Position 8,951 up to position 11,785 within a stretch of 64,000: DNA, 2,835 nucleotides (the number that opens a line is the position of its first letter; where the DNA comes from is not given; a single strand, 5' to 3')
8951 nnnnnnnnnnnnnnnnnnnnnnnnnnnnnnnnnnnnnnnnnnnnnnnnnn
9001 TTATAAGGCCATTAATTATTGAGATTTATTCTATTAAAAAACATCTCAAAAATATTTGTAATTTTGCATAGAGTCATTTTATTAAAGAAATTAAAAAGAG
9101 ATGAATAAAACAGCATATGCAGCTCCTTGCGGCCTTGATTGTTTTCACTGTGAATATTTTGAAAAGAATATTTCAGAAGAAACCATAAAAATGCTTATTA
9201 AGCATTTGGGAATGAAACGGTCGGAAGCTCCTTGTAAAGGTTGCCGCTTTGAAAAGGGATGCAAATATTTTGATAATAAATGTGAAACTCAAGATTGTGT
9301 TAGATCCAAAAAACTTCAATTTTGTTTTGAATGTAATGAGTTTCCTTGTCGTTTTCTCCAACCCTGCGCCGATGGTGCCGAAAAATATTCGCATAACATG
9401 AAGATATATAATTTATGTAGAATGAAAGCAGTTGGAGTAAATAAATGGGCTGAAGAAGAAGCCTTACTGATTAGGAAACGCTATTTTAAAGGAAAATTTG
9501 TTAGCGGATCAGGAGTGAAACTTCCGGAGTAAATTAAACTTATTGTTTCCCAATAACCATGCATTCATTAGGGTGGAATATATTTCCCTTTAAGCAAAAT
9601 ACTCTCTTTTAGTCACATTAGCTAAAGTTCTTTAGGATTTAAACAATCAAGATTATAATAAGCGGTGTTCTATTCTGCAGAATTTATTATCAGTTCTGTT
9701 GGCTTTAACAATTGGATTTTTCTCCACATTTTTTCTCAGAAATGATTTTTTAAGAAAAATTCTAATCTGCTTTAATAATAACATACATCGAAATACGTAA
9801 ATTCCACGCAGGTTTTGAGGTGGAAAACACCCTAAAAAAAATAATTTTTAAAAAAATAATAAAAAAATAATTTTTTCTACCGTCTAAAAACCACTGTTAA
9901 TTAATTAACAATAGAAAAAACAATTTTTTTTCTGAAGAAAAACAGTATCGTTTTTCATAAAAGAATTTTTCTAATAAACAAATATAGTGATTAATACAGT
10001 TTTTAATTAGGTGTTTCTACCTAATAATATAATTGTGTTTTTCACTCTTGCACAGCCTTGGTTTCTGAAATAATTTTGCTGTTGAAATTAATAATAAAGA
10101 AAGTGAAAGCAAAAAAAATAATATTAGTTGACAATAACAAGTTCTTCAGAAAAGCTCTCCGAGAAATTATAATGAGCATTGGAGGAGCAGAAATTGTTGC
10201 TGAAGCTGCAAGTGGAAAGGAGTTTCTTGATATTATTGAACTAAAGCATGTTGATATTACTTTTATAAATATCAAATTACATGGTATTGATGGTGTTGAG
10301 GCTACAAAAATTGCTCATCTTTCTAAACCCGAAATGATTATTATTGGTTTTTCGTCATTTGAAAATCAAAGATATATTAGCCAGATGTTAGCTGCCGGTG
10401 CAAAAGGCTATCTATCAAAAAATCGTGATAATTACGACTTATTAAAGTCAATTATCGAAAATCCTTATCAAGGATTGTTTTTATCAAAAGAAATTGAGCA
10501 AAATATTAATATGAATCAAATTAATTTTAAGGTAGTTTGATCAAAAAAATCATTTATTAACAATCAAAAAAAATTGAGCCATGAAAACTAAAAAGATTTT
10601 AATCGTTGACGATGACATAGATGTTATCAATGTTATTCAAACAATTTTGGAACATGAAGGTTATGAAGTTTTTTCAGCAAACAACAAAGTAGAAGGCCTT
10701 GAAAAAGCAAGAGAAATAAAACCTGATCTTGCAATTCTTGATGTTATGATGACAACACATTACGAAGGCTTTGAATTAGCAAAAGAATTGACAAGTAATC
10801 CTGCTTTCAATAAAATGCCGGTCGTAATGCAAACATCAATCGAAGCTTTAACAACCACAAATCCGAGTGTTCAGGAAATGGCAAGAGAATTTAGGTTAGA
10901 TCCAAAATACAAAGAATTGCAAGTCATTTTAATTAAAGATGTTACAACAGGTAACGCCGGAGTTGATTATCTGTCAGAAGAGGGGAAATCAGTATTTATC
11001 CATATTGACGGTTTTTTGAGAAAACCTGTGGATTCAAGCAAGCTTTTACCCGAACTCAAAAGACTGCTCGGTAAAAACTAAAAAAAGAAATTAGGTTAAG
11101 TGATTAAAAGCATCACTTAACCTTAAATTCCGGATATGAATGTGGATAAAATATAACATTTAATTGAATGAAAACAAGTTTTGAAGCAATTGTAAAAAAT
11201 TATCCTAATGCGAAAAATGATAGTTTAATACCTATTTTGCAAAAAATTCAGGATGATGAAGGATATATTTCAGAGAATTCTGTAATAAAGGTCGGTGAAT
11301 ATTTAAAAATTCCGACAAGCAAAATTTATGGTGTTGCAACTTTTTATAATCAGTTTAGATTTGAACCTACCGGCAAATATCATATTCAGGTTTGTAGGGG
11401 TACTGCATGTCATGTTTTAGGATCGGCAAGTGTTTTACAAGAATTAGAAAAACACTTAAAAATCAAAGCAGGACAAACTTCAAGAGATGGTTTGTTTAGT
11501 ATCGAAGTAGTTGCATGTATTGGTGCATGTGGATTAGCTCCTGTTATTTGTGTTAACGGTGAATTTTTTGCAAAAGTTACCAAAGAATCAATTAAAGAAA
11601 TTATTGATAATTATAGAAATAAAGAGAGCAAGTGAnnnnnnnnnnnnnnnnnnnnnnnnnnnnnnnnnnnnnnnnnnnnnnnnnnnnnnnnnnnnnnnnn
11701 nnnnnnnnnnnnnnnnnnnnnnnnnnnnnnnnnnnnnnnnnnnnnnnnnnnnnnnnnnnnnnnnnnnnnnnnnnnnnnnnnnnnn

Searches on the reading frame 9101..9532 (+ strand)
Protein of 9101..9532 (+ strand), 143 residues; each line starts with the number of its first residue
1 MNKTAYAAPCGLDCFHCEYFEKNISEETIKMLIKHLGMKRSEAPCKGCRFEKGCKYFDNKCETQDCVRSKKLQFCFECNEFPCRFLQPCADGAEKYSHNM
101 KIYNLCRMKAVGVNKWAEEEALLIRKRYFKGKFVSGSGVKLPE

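Call 24: search_protein_families(library=pfam, proteins=[window:9101-9532:+], max_evalue=0.001)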
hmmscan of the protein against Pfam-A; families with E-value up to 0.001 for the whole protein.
window:9101-9532:+ (143 aa): 1 family
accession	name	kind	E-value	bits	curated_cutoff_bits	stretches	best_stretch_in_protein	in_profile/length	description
PF12675.12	DUF3795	-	1e-16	61.6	22.6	1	7-86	2-81/83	Protein of unknown function (DUF3795)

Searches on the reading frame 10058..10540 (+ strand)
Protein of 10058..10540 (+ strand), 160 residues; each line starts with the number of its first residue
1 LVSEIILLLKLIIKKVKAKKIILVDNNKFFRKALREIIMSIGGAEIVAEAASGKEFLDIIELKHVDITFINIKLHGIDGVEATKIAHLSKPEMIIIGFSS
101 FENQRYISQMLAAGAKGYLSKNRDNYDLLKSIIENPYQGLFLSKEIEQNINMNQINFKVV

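Call 6: search_protein_families(library=pfam, proteins=[window:10058-10540:+], max_evalue=0.01)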
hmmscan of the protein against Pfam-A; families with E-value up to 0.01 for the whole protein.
window:10058-10540:+ (160 aa): 1 family
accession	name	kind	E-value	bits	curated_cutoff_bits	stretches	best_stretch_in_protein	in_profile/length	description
PF00072.30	Response_reg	-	4e-19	69.3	30.2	1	21-132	1-110/111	Response regulator receiver domain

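Call 42: search_protein_families(library=ncbifam, proteins=[window:10058-10540:+], max_evalue=0.00001)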
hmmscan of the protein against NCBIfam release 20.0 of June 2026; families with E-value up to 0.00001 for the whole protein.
window:10058-10540:+ (160 aa): 20 families
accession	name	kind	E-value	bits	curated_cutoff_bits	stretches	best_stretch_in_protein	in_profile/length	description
NF007018.1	PRK09483.1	equivalog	1e-18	67.8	280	1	20-156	3-139/217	UvrY/SirA/GacA family response regulator transcription factor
NF052445.1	RespRegMctR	equivalog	1.9e-15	56.8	300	1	20-148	3-131/205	two-component system response regulator MctR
NF007935.0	PRK10651.1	equivalog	7e-15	54.8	250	1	17-147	5-135/216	two-component system response regulator NarL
NF041367.1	CheY_Halo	equivalog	1.4e-13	51.3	200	1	21-132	1-110/114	chemotaxis protein CheY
NF007708.0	PRK10403.1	equivalog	2.2e-12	46.9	343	1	16-150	4-138/215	nitrate/nitrite response regulator protein NarP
NF011896.0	PRK15369.1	equivalog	7.4e-12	45.3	242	1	17-138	2-123/211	two component system response regulator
NF047785.1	respo_reg_MadR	equivalog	7.7e-12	45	300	1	20-132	2-117/209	MadR family response regulator transcription factor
NF007969.0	PRK10693.1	equivalog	1.2e-10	40.9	329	1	15-152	4-140/337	two-component system response regulator RssB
NF001965.0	PRK00742.1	subfamily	1.5e-10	40.8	293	1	19-125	4-111/357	chemotaxis-specific protein-glutamate methyltransferase CheB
NF007685.0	PRK10360.1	equivalog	8.9e-09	35.4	258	1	20-150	3-130/196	response regulator transcription factor UhpA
NF009206.0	PRK12555.1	subfamily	9.3e-09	34.7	342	1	20-119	2-102/340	chemotaxis-specific protein-glutamate methyltransferase CheB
NF007419.0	PRK09958.1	equivalog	1.6e-08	34.3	251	1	21-132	3-113/204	acid-sensing system DNA-binding response regulator EvgA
TIGR02875.1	spore_0_A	equivalog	5.2e-08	32.4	200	1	20-133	4-119/262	sporulation transcription factor Spo0A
NF008469.0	PRK11361.1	equivalog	5.4e-08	31.9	714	1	18-145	4-128/461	acetoacetate metabolism transcriptional regulator AtoC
NF007403.0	PRK09935.1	equivalog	6.6e-08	32.4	271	1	17-132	2-117/210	fimbria biosynthesis transcriptional regulator FimZ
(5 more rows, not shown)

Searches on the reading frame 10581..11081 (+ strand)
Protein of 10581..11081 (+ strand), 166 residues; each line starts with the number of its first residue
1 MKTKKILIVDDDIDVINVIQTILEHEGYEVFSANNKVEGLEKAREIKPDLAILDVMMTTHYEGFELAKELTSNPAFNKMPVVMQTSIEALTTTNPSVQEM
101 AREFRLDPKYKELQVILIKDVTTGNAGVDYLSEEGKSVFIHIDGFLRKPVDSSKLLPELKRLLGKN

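Call 6: search_protein_families(library=pfam, proteins=[window:10581-11081:+], max_evalue=0.01)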
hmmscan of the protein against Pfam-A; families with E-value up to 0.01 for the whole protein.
window:10581-11081:+ (166 aa): 2 families
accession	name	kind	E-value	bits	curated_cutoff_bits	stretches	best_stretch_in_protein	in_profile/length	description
PF00072.30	Response_reg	-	7.4e-18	65.2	30.2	1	6-98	1-90/111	Response regulator receiver domain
PF02310.24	B12-binding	-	0.0013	19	32.1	1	16-82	17-85/121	B12 binding domain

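Call 42: search_protein_families(library=ncbifam, proteins=[window:10581-11081:+], max_evalue=0.00001)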
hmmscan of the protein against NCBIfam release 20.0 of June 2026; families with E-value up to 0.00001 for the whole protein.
window:10581-11081:+ (166 aa): 52 families (the best 25 are shown)
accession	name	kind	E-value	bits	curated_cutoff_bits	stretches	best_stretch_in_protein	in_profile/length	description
NF045717.1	DVU0259_DivK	exception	3.2e-17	62.8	160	1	3-98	2-97/117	DVU0259 family response regulator domain-containing protein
NF007135.0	PRK09581.1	equivalog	4.2e-17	62.1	474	1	3-104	2-102/457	PleD family two-component system response regulator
TIGR02154.1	PhoB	equivalog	2.8e-15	56.2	296.2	1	3-86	2-84/226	phosphate regulon transcriptional regulator PhoB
NF053854.1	RespRegPhoBBctds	equivalog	2.1e-14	53.4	270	1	6-86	1-79/225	two-component system response regulator PhoB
NF040534.1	resp_reg_YycF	equivalog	3.6e-14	52.6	340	1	4-86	1-79/231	response regulator YycF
NF051870.1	NAssimRespRegNtrX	equivalog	1e-13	51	600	1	4-117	2-114/452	nitrogen assimilation response regulator NtrX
NF045944.1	ResRegRpaBCyano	equivalog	6.8e-13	48.5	330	1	7-91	1-81/229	response regulator transcription factor RpaB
NF040689.1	MtrAB_MtrA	equivalog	8.2e-12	44.9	300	1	6-86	1-77/219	MtrAB system response regulator MtrA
NF033117.2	vanR_ACDEGLN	exception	1.5e-11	44.3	350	1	6-86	1-77/226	VanR-ABDEGLN family response regulator transcription factor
NF041733.1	resp_reg_CseB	equivalog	2.5e-11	43.4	350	1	5-84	2-77/228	two-component system response regulator CseB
NF038297.2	hybrid_HK_HrmK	equivalog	3.4e-11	42.5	725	1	2-87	489-573/607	hybrid histidine kinase/response regulator HrmK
NF008469.0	PRK11361.1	equivalog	1.1e-10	40.9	714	1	3-116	4-115/461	acetoacetate metabolism transcriptional regulator AtoC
NF007689.0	PRK10365.1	equivalog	2.2e-10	39.9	760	1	5-122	7-122/441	sigma-54-dependent response regulator transcription factor ZraR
NF041367.1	CheY_Halo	equivalog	2.6e-10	40.7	200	1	6-112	1-104/114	chemotaxis protein CheY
NF047793.1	ResRegPgtA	equivalog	3.2e-10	39.4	650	1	3-101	5-100/414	two-component system response regulator PgtA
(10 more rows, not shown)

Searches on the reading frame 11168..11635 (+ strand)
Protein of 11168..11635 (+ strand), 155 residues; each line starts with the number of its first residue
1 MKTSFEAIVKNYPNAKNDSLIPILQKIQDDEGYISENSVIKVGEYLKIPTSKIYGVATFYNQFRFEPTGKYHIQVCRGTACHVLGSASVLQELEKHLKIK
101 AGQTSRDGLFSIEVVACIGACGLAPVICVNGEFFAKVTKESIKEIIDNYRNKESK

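Call 6: search_protein_families(library=pfam, proteins=[window:11168-11635:+], max_evalue=0.01)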
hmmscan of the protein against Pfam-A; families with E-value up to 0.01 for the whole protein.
window:11168-11635:+ (155 aa): 1 family
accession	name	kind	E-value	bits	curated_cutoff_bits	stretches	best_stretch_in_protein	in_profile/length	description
PF01257.25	2Fe-2S_thioredx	-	6.2e-53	179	24.8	1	6-150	2-145/145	Thioredoxin-like [2Fe-2S] ferredoxin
